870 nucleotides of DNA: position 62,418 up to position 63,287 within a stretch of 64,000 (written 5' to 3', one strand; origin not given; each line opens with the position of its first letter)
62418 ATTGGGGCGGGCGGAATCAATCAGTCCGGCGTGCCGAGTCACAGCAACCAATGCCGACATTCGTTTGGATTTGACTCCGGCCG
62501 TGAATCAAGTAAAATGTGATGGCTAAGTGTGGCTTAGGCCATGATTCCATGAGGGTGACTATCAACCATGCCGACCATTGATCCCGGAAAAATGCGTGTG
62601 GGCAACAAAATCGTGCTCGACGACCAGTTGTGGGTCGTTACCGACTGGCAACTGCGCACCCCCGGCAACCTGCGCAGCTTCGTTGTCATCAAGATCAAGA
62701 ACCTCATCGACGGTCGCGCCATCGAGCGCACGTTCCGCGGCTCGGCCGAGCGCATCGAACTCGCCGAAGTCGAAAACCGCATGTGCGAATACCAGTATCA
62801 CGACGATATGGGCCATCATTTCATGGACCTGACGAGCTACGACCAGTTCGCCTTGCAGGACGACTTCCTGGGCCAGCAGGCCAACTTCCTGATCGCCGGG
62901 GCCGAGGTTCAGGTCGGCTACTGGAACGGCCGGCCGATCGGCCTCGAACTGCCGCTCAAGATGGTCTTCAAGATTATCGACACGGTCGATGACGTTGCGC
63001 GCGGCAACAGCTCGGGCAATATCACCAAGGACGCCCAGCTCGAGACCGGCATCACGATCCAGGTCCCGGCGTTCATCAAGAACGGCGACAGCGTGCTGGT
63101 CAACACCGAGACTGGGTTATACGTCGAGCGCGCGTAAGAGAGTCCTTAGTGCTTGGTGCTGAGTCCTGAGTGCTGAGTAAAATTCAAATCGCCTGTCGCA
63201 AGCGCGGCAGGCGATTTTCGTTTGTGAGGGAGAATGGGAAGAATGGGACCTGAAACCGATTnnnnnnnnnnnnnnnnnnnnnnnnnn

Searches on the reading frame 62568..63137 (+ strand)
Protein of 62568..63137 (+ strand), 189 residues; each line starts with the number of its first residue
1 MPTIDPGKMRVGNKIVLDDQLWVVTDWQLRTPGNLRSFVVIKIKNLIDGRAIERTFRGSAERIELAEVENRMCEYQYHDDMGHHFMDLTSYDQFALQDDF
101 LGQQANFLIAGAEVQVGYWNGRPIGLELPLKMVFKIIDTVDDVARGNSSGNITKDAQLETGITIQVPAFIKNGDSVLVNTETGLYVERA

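Call 41: search_protein_families(library=pfam, proteins=[window:62568-63137:+], max_evalue=0.001)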
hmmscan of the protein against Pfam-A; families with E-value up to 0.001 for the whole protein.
window:62568-63137:+ (189 aa): 3 families
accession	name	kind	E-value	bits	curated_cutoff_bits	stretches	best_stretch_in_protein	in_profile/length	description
PF09285.17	Elong-fact-P_C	-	1.8e-17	63.2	25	1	135-188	4-56/56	Elongation factor P, C-terminal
PF01132.26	EFP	-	8e-16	58.2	27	1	72-124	2-54/54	Elongation factor P (EF-P) OB domain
PF08207.18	EFP_N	-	8.8e-14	51.7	23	1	9-59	5-55/58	Elongation factor P (EF-P) KOW-like domain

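Call 45: find_homologous_proteins(query=window:62568-63137:+, max_evalue=1e-30)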
Query window:62568-63137:+ (189 aa): 123 proteins with E <= 1e-30 among 273 candidates; the best 120 are listed.
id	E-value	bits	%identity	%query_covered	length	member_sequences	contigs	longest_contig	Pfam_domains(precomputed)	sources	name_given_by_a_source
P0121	7.5e-114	396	93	100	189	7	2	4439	PF09285.18,PF01132.28,PF08207.19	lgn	-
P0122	3.2e-103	361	85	100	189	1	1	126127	PF09285.18,PF01132.28,PF08207.19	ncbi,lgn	ncbi:MAG: elongation factor P [Candidatus Sumerlaeia bacterium]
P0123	9.5e-97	340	79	100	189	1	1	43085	PF09285.18,PF01132.28,PF08207.19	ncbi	-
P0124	1.2e-94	333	78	100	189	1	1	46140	PF09285.18,PF01132.28,PF08207.19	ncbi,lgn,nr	ncbi:MAG: elongation factor P [bacterium]|nr:elongation factor P [bacterium]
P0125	1.6e-93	330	76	100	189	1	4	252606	PF09285.18,PF01132.28,PF08207.19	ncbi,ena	-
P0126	2.4e-92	326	76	100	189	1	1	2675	PF09285.18,PF01132.28,PF08207.19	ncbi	-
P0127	3.0e-92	326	75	100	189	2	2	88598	PF09285.18,PF01132.28,PF08207.19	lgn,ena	-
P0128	7.8e-90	318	72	100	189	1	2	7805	PF09285.18,PF01132.28,PF08207.19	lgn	-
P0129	1.3e-88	314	75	100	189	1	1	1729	PF09285.18,PF01132.28,PF08207.19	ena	-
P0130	9.5e-88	311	72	100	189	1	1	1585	PF09285.18,PF01132.28,PF08207.19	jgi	jgi:elongation factor P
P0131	1.3e-87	310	74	100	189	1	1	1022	PF09285.18,PF01132.28,PF08207.19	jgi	jgi:elongation factor P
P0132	1.4e-87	310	72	100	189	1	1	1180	PF09285.18,PF01132.28,PF08207.19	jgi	jgi:elongation factor P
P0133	4.9e-87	309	70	100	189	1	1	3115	PF09285.18,PF01132.28,PF08207.19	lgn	-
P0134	3.2e-86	306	68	100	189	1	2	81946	PF09285.18,PF01132.28,PF08207.19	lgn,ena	-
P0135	8.8e-86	304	69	100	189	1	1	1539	PF09285.18,PF01132.28,PF08207.19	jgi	jgi:elongation factor P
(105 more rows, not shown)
